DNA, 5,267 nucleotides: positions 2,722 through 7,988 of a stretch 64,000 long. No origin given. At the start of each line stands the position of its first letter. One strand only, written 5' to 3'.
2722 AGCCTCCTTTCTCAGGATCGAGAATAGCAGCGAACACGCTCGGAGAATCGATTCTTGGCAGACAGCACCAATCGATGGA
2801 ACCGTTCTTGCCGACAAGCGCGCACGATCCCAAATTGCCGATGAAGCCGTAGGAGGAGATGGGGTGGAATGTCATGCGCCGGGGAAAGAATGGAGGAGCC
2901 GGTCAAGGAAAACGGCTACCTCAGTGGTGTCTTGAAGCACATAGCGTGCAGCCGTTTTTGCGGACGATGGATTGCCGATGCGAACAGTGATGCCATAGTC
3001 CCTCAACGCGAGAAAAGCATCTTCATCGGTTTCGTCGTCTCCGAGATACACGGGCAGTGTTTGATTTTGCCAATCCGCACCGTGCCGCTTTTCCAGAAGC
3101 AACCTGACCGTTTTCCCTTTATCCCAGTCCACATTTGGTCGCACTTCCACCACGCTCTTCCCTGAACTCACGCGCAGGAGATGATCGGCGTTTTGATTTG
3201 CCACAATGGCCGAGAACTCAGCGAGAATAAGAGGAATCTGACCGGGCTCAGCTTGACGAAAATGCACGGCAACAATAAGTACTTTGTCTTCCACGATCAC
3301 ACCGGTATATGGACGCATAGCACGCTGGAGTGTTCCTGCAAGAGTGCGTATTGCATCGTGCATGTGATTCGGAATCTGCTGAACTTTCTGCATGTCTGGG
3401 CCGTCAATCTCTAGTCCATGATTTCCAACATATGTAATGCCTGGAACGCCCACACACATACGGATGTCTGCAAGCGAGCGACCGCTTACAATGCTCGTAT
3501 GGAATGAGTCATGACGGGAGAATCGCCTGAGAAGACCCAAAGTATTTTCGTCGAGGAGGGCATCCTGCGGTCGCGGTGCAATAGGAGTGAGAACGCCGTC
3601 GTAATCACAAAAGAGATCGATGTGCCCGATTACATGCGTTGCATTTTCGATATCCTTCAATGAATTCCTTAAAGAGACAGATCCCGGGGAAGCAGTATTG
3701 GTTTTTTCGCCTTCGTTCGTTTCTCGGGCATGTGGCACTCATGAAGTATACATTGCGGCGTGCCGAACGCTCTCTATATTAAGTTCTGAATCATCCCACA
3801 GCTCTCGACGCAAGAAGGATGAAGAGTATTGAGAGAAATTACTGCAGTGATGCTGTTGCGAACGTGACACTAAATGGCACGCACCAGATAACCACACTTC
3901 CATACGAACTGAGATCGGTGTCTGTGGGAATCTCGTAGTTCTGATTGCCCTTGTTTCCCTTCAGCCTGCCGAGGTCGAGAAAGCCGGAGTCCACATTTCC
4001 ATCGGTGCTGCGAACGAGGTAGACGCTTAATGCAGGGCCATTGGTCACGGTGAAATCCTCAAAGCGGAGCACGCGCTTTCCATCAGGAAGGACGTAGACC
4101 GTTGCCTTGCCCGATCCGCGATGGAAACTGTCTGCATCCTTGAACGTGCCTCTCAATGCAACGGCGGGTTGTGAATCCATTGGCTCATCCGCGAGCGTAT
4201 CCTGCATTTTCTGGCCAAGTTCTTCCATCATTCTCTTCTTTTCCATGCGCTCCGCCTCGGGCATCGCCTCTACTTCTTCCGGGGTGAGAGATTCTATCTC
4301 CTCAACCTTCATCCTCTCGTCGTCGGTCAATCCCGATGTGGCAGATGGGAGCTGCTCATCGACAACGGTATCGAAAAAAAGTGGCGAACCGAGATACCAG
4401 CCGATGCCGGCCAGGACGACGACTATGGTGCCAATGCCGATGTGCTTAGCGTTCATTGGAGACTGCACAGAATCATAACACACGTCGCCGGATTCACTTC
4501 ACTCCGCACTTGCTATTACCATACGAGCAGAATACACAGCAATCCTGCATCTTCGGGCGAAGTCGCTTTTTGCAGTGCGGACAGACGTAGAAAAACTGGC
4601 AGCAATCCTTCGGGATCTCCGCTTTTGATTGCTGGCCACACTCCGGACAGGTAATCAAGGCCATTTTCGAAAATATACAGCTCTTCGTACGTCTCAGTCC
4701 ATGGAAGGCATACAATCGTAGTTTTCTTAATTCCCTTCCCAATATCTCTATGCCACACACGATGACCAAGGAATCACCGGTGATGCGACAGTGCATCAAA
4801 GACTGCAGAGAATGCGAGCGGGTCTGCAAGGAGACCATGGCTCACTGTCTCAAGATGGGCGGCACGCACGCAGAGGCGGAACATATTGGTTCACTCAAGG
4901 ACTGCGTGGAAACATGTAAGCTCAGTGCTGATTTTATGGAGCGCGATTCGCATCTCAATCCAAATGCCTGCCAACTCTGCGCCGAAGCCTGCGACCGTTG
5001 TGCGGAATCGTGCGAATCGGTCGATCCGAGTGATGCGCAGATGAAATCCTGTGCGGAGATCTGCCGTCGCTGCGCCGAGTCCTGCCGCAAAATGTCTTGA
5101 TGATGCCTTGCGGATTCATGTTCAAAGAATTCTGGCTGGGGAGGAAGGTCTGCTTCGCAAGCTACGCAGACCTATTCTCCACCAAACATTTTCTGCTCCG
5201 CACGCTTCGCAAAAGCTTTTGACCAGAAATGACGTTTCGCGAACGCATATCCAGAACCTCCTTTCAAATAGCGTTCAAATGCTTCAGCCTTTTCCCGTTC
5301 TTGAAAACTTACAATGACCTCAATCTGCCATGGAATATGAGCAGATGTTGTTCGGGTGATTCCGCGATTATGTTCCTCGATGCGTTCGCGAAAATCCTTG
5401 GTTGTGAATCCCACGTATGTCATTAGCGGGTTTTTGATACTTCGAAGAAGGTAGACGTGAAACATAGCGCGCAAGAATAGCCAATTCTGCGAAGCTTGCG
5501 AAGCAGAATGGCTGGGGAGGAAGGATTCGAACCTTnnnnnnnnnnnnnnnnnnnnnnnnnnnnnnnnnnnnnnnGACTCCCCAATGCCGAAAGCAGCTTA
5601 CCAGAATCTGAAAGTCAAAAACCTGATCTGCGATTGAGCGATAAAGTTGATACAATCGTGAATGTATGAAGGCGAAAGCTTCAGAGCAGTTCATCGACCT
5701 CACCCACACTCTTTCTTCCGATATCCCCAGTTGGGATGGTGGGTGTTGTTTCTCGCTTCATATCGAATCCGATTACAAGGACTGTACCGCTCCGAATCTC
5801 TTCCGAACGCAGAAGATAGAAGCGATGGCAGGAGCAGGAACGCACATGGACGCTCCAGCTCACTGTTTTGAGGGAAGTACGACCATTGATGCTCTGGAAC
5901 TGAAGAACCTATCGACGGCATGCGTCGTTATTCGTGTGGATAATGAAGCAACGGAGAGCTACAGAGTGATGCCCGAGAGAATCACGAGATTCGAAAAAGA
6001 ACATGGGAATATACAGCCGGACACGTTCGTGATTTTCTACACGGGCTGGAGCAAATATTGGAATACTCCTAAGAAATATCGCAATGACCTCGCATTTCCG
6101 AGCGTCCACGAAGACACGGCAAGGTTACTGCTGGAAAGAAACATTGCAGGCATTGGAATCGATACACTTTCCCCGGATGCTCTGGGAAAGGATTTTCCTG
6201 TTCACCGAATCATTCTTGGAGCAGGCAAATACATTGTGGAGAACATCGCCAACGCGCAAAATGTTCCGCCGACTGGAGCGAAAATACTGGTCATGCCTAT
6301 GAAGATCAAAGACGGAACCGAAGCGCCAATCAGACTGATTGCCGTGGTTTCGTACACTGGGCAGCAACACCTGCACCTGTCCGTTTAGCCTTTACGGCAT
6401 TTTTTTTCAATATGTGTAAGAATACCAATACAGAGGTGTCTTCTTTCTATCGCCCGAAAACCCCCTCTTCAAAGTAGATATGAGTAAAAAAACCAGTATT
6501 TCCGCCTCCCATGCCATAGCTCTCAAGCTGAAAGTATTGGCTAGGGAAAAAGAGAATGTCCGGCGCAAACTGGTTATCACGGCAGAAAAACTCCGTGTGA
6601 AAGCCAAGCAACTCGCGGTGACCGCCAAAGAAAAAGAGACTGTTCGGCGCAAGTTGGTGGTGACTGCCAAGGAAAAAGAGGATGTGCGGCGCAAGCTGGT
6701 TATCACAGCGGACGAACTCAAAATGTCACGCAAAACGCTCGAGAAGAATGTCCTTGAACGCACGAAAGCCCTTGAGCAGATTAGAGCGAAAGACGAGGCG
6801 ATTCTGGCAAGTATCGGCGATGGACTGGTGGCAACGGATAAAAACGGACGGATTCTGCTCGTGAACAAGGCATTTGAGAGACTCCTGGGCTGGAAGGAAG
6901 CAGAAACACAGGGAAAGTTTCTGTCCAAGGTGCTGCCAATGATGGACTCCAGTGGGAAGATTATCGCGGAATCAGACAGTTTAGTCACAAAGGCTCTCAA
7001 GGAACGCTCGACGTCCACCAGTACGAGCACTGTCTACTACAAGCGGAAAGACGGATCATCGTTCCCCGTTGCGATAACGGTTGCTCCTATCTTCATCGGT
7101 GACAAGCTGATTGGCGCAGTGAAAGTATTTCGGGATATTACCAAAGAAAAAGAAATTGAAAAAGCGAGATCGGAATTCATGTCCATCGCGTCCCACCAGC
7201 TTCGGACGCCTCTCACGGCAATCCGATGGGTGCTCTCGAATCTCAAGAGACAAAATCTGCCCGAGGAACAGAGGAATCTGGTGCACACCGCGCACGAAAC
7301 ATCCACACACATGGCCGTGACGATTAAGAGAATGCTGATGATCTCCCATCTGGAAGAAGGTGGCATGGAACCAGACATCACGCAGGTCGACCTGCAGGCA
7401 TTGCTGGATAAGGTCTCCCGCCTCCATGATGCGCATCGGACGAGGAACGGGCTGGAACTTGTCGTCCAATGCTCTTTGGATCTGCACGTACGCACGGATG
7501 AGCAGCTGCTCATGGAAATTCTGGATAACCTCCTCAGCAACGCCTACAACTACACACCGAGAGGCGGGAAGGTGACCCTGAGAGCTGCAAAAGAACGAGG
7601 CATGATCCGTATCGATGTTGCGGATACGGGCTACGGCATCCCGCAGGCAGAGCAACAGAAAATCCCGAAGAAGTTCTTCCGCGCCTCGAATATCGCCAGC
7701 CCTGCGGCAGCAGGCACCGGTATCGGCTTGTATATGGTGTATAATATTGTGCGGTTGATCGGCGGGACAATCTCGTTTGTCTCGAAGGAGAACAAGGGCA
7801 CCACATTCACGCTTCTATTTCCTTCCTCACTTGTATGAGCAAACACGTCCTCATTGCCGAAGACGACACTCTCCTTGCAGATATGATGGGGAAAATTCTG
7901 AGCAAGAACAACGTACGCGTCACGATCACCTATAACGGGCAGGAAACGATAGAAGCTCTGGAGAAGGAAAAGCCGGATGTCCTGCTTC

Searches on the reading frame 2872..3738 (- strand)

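Call 60: search_protein_families(library=pfam, proteins=[window:2872-3738:-])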
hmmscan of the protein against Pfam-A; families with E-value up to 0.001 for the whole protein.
window:2872-3738:- (288 aa): 1 family
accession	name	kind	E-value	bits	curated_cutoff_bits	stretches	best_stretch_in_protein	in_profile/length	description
PF02358.22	Trehalose_PPase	-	9e-43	146.5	27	1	43-270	1-233/235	Trehalose-phosphatase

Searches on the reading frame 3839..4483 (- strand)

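Call 60: search_protein_families(library=pfam, proteins=[window:3839-4483:-])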
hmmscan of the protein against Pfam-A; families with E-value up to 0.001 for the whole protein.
window:3839-4483:- (214 aa): 1 family
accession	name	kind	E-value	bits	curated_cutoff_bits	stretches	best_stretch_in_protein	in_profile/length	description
PF10517.14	DM13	-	2.3e-19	70.4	25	1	121-213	7-105/105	Electron transfer DM13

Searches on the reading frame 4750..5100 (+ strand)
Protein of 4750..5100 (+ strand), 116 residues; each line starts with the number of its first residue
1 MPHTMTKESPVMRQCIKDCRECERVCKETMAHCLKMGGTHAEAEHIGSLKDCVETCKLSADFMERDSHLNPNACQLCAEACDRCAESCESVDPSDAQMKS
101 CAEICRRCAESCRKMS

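Call 60: search_protein_families(library=pfam, proteins=[window:4750-5100:+])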
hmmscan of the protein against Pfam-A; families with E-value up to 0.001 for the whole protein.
window:4750-5100:+ (116 aa): 1 family
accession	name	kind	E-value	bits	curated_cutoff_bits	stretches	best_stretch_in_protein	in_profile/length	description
PF03860.21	DUF326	-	2.9e-10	40.1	20.4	0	97-115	3-21/21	Domain of Unknown Function (DUF326)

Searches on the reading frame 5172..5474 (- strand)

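Call 60: search_protein_families(library=pfam, proteins=[window:5172-5474:-])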
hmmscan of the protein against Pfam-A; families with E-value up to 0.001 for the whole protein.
window:5172-5474:- (100 aa): 1 family
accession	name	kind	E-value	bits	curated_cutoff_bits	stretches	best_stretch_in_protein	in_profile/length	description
PF01541.30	GIY-YIG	-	1.5e-12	48.1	22.6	1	5-72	2-70/78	GIY-YIG catalytic domain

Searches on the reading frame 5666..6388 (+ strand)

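Call 60: search_protein_families(library=pfam, proteins=[window:5666-6388:+])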
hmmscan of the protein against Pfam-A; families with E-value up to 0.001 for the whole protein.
window:5666-6388:+ (240 aa): 1 family
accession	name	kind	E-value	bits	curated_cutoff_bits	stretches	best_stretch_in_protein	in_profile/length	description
PF04199.19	Cyclase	-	9.9e-36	123.5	23.1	1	10-172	1-142/142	Putative cyclase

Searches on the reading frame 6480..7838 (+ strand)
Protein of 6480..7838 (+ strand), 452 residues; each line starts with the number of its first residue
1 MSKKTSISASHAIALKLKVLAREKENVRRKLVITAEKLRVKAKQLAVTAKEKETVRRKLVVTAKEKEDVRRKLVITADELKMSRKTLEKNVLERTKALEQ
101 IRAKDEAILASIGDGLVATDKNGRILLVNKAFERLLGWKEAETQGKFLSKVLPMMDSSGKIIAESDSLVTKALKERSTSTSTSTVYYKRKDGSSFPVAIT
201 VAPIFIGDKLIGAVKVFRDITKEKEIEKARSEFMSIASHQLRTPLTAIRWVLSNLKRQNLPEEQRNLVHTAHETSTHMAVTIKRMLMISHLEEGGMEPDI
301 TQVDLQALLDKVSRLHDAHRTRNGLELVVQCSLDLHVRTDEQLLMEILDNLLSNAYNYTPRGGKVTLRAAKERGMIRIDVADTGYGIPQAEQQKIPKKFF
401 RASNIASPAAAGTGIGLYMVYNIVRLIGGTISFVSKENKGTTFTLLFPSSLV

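Call 60: search_protein_families(library=pfam, proteins=[window:6480-7838:+])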
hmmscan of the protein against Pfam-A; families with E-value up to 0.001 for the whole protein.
window:6480-7838:+ (452 aa): 8 families
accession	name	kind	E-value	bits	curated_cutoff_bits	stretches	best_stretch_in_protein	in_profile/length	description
PF02518.31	HATPase_c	-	1.7e-24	86.8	26.4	1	340-449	2-109/111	Histidine kinase-, DNA gyrase B-, and HSP90-like ATPase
PF00989.32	PAS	-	5.1e-16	59.1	22.6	1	106-220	4-113/113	PAS fold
PF00512.31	HisKA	-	1.2e-14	54.6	26.9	1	229-294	1-66/66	His Kinase A (phospho-acceptor) domain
PF13426.13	PAS_9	-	7.3e-13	49.1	27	1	114-222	2-103/103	PAS domain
PF08448.16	PAS_4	-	6.3e-09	36.5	23.1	1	110-224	2-109/110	PAS fold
PF13188.13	PAS_8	-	1.4e-06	28.4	21.8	1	106-143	4-38/65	PAS domain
PF12860.13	PAS_7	-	3.7e-06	27.5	27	1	109-227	1-114/115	PAS fold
PF13581.12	HATPase_c_2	-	4.1e-06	27.3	27.4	1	344-445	36-125/127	Histidine kinase-like ATPase domain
